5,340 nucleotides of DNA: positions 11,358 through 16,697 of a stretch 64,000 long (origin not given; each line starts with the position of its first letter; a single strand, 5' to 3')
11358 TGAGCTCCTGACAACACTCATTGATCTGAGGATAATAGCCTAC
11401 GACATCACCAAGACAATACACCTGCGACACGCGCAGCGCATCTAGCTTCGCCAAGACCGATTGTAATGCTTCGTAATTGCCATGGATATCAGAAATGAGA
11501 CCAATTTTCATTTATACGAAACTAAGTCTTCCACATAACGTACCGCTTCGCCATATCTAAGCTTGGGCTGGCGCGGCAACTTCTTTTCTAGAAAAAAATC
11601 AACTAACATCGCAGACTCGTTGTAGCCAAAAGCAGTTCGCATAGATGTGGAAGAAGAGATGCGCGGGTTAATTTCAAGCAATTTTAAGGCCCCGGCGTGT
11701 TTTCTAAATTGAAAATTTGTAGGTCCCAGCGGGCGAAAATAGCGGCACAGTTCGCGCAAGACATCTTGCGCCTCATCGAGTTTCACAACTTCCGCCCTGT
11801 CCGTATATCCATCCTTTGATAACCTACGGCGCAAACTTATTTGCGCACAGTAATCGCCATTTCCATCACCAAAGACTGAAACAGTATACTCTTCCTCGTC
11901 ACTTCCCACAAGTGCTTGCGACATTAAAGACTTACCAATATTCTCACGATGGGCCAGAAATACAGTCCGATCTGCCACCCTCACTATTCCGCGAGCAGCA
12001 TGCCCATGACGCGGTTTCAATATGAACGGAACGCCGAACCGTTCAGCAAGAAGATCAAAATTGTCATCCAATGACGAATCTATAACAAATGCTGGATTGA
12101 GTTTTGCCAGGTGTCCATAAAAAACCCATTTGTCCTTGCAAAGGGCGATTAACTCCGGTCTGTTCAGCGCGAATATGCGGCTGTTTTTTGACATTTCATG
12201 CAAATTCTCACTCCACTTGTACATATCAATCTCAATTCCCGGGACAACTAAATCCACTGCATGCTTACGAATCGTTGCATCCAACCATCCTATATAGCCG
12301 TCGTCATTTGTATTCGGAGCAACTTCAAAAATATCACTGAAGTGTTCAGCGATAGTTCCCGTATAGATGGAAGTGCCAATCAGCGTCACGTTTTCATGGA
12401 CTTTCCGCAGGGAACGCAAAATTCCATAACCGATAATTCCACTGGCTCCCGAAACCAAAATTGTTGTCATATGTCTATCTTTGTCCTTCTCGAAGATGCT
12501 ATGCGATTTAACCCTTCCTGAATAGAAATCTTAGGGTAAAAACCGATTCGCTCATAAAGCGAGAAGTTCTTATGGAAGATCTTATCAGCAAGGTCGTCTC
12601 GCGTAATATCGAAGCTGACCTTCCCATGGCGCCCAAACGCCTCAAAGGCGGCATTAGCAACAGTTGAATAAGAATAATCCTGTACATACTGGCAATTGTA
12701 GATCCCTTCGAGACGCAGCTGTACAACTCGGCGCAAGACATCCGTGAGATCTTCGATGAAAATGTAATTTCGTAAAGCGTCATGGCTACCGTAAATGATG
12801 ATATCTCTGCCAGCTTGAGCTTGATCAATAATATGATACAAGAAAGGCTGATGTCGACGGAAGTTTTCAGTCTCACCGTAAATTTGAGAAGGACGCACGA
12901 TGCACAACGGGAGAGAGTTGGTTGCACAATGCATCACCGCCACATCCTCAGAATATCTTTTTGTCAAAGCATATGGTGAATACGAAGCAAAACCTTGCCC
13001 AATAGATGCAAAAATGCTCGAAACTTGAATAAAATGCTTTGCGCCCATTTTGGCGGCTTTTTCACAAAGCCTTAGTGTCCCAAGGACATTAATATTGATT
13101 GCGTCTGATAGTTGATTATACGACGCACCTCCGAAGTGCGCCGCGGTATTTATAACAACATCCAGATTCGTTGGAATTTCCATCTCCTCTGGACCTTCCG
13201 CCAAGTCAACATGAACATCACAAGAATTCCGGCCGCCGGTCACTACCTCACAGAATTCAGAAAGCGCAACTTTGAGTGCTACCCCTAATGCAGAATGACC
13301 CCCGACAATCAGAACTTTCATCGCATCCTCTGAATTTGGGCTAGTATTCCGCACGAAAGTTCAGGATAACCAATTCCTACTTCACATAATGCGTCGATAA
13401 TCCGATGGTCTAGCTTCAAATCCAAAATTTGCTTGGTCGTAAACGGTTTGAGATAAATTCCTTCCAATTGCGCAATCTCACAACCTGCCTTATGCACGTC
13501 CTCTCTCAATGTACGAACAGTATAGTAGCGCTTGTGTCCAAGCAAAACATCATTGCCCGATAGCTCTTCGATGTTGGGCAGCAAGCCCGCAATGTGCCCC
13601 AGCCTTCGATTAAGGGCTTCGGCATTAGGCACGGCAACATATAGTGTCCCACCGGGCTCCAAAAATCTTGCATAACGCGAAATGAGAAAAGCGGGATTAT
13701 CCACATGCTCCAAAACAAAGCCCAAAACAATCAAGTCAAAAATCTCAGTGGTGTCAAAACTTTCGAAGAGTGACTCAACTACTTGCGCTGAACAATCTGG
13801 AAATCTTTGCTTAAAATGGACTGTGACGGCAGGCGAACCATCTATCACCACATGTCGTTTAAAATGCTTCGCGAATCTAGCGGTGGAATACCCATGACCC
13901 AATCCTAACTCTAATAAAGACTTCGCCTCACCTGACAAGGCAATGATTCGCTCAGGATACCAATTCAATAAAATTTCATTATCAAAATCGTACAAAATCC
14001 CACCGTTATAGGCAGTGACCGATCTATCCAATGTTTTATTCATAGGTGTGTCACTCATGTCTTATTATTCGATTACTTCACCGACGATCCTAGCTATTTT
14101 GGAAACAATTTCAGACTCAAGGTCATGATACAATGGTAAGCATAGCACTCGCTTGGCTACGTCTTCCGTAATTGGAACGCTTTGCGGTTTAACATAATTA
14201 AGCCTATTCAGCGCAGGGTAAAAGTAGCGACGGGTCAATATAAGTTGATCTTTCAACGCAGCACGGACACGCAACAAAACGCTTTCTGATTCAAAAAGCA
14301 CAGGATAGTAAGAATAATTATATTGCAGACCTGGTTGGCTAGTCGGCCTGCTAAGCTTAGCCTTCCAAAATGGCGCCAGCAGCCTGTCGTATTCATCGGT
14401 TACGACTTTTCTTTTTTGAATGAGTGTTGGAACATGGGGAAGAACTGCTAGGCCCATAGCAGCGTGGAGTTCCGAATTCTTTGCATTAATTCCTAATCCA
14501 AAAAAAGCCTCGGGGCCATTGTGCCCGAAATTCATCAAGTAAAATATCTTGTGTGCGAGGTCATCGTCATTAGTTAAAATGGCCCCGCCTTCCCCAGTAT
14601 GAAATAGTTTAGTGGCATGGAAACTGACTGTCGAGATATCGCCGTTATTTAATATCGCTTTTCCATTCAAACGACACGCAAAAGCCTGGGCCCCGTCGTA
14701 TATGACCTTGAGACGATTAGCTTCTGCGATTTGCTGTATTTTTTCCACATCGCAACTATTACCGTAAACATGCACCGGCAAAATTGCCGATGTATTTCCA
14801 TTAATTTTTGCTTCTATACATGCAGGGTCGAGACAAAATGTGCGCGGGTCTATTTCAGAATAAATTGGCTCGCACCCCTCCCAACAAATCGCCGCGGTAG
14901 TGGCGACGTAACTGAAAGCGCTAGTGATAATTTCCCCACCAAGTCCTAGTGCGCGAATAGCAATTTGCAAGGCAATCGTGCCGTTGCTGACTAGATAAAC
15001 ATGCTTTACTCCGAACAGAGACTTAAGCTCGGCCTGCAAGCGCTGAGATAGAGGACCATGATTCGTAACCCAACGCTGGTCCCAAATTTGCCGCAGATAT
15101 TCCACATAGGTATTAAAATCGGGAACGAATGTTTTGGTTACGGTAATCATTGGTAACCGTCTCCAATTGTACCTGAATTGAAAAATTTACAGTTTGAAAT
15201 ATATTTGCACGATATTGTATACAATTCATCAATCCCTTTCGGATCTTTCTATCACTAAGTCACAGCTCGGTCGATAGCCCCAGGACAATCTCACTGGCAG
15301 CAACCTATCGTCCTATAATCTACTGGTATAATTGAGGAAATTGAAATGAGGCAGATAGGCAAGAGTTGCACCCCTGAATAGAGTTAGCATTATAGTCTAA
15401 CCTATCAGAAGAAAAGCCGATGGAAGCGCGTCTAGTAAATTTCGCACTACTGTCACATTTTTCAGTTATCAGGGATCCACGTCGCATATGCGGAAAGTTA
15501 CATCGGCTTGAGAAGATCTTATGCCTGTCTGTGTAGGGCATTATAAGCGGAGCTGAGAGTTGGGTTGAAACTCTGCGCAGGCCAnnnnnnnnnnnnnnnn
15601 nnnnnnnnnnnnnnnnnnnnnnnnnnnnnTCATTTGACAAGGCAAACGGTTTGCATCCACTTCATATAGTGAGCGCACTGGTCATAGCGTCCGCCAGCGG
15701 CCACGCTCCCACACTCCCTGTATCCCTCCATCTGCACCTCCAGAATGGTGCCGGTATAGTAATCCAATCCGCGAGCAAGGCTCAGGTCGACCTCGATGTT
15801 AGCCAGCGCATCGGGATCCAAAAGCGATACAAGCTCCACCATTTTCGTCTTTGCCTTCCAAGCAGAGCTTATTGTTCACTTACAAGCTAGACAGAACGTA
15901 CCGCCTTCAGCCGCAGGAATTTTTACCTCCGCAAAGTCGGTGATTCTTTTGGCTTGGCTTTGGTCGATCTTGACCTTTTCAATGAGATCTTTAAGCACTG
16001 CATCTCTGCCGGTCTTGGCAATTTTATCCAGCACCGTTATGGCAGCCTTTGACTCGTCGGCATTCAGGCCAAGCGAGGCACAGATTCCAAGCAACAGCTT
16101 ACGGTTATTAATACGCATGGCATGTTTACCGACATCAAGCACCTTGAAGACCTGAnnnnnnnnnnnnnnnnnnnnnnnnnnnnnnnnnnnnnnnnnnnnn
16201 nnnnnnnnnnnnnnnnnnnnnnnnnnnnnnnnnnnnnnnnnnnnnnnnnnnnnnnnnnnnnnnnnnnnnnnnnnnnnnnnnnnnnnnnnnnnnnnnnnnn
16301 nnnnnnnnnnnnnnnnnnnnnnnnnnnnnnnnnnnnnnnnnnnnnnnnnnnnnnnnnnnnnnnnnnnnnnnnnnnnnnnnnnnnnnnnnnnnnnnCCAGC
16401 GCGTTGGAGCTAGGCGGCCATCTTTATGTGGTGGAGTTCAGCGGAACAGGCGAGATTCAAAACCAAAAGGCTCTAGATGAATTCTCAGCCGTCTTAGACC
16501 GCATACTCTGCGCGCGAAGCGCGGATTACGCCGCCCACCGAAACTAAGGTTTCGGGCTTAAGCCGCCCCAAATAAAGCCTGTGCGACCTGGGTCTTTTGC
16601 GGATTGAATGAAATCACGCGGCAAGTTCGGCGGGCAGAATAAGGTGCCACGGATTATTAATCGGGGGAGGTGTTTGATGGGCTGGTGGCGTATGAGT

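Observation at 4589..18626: Inverted IS66-family remnants bracket the sugar-tailoring block (composite-transposon-like island)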

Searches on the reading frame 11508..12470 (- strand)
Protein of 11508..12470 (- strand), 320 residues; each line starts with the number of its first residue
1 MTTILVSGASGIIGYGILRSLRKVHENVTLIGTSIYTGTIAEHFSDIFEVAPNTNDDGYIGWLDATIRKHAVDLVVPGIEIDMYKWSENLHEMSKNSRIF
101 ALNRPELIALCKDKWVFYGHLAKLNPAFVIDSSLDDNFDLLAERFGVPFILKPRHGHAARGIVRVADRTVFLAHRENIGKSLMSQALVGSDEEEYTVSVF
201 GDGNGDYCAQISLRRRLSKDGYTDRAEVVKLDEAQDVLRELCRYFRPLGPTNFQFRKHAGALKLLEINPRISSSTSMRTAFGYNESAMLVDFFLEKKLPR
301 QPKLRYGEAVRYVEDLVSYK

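Call 6: search_protein_families(library=pfam, proteins=[window:11508-12470:-], max_evalue=0.01)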
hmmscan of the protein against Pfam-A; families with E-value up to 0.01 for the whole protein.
window:11508-12470:- (320 aa): 2 families
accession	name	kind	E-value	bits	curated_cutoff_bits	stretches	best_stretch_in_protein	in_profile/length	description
PF15632.11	ATPgrasp_Ter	-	1.9e-12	47.5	29.1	1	192-315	13-130/131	ATP-grasp in the biosynthetic pathway with Ter operon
PF02655.19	ATP-grasp_3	-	0.0034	17.9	23.2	1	111-273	1-159/160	ATP-grasp domain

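Call 37: find_related_loci(query=window:11508-12470:-, collection=metagenome_contigs, flank=10000)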
Query window:11508-12470:- (320 aa) in metagenome_contigs; peptide patterns used: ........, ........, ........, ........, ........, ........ (x = any residue, [..] = any of these).
244 stretches matched a pattern; 146 encode a relative of the query (tblastn E <= 1e-3); the best 80 are kept; 80 distinct loci.
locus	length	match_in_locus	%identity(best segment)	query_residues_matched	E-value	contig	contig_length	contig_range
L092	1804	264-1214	56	1-317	2e-138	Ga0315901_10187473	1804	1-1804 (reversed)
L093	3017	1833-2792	57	1-320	2e-131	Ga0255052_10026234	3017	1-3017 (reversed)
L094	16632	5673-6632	57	1-320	3e-126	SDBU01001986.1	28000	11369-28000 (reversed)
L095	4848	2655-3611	57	1-319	7e-127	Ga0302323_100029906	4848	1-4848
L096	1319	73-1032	54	1-320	6e-137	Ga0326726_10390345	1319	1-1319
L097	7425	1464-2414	58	4-320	1e-124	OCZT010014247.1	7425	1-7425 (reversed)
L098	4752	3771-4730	57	1-320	3e-125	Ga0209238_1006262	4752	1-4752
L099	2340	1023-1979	56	1-319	8e-131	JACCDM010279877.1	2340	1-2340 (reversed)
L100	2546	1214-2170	56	1-319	1e-129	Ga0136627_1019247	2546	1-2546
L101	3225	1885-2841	58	1-319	2e-127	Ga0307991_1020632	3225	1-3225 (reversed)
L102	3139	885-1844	57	1-319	2e-127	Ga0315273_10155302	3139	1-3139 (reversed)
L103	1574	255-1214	57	1-320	2e-132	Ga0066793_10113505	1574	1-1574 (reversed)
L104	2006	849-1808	57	1-320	9e-131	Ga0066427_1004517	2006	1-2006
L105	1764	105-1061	56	1-319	4e-131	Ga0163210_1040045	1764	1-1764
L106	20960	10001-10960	56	1-320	3e-122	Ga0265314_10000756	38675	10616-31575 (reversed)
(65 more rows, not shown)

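Call 51: find_homologous_proteins(query=window:11508-12470:-, max_evalue=1e-40)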
Query window:11508-12470:- (320 aa): 2614 proteins with E <= 1e-40 among 5403 candidates; the best 120 are listed.
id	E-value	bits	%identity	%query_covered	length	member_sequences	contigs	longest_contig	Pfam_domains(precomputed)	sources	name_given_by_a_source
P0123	1.3e-212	723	100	100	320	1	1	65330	PF15632.12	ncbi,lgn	-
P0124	2.2e-122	426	59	100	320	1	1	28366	PF15632.12,PF21360.4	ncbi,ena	-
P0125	2.8e-122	426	59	100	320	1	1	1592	PF15632.12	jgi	jgi:carbamoyl-phosphate synthase large subunit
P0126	2.9e-122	426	58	100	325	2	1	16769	PF15632.12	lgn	-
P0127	3.5e-122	426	58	100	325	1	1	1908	PF15632.12,PF02655.20,PF21360.4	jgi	jgi:carbamoyl-phosphate synthase large subunit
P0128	3.6e-122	426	58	100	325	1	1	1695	PF15632.12,PF02655.20,PF21360.4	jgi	jgi:carbamoyl-phosphate synthase large subunit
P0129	1.6e-121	423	60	100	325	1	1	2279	PF15632.12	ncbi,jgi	jgi:carbamoyl-phosphate synthase large subunit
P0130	6.8e-121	421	57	100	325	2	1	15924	PF15632.12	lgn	-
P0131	1.8e-120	420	56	99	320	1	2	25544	PF15632.12,PF02655.20,PF21360.4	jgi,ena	jgi:carbamoyl-phosphate synthase large subunit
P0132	2.3e-120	420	57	100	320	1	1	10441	PF15632.12,PF02655.20,PF21360.4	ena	-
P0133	3.1e-120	419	57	100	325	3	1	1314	PF15632.12,PF02655.20,PF21360.4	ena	-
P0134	3.7e-120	419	59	100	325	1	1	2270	PF15632.12,PF02655.20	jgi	jgi:carbamoyl-phosphate synthase large subunit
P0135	3.8e-120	419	58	100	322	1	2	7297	PF15632.12,PF02655.20,PF21360.4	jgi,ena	-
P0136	4.9e-120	419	58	100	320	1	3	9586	PF15632.12,PF02655.20,PF21360.4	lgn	-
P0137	6.9e-120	418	59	100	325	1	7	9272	PF15632.12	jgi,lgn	jgi:carbamoyl-phosphate synthase large subunit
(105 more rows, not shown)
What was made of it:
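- Tried and rejected: The best ATP-grasp homologue is 60% identical (calls 37, 51).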

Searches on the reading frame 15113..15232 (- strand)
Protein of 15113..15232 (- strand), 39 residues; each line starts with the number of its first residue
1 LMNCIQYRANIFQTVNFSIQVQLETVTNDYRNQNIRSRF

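Call 54: search_protein_families(library=ncbifam, proteins=[window:15113-15232:-], max_evalue=0.1)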
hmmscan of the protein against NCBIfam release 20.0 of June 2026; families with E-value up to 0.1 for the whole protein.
window:15113-15232:- (39 aa): 0 families

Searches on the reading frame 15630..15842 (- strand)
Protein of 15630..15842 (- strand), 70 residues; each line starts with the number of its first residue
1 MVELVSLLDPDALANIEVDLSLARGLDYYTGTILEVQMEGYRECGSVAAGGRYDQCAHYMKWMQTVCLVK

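Call 54: search_protein_families(library=ncbifam, proteins=[window:15630-15842:-], max_evalue=0.1)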
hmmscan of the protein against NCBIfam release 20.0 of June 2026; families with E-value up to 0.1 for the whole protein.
window:15630-15842:- (70 aa): 21 families
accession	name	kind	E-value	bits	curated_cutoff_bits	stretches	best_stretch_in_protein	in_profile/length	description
TIGR00442.1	hisS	equivalog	6.4e-15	55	286.75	1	5-60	237-291/406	histidine--tRNA ligase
NF008940.0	PRK12292.2-3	equivalog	4.6e-10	38.8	450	1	3-56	240-293/404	ATP phosphoribosyltransferase regulatory subunit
TIGR00443.1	hisZ_biosyn_reg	equivalog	1e-09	37.9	271.65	1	4-57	237-289/314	ATP phosphoribosyltransferase regulatory subunit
NF009085.0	PRK12420.1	equivalog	3.2e-07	30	540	1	16-57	262-303/426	histidine--tRNA ligase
NF008951.0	PRK12295.1-4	equivalog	3.9e-07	29.3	364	1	14-58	304-346/374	ATP phosphoribosyltransferase regulatory subunit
NF008948.0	PRK12295.1-1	equivalog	5.3e-07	29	622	1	15-57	305-347/376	ATP phosphoribosyltransferase regulatory subunit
NF008953.0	PRK12295.1-6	equivalog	7.1e-07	28.5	384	1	14-55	311-352/384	ATP phosphoribosyltransferase regulatory subunit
NF008941.0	PRK12292.2-4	equivalog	1.9e-06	27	447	1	6-56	251-300/393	ATP phosphoribosyltransferase regulatory subunit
NF008935.0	PRK12292.1-1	equivalog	1.1e-05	24.6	350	1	8-58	247-295/382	ATP phosphoribosyltransferase regulatory subunit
NF008942.0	PRK12292.2-5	equivalog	4.4e-05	22.3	643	1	7-57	256-305/434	ATP phosphoribosyltransferase regulatory subunit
NF008936.0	PRK12292.1-3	equivalog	6e-05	22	492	1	14-56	261-301/406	ATP phosphoribosyltransferase regulatory subunit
NF008949.0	PRK12295.1-2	equivalog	0.00011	21.5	420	1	13-55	308-350/379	ATP phosphoribosyltransferase regulatory subunit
NF008950.0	PRK12295.1-3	equivalog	0.00013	21.4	492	1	21-55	319-351/387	ATP phosphoribosyltransferase regulatory subunit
NF009086.0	PRK12421.1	equivalog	0.00054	19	318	1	14-58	263-305/389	ATP phosphoribosyltransferase regulatory subunit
NF008938.0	PRK12292.1-6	equivalog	0.0012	17.8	833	1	15-57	261-301/420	ATP phosphoribosyltransferase regulatory subunit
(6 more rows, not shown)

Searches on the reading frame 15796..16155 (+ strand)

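Call 25: search_protein_families(library=ncbifam, proteins=[window:15796-16155:+], max_evalue=0.1)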
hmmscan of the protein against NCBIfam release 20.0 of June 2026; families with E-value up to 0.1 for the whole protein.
window:15796-16155:+ (119 aa): 0 families

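Call 33: search_protein_families(library=pfam, proteins=[window:15796-16155:+], max_evalue=5)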
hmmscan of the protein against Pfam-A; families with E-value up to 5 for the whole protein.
window:15796-16155:+ (119 aa): 1 family
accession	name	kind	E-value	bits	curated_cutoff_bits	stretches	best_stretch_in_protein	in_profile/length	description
PF03073.20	TspO_MBR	-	0.041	14.1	24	1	49-84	77-112/145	TspO/MBR family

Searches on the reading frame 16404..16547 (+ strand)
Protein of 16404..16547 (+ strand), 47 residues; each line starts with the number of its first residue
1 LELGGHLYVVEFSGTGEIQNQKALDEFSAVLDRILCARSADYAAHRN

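Call 54: search_protein_families(library=ncbifam, proteins=[window:16404-16547:+], max_evalue=0.1)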
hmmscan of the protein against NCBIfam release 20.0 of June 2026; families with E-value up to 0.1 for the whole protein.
window:16404-16547:+ (47 aa): 1 family
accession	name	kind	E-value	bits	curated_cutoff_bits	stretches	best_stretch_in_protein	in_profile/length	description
NF052613.1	OlsH_GH3_orni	equivalog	1.4e-05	23.8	620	1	2-47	420-460/524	lyso-ornithine lipid synthetase OlsH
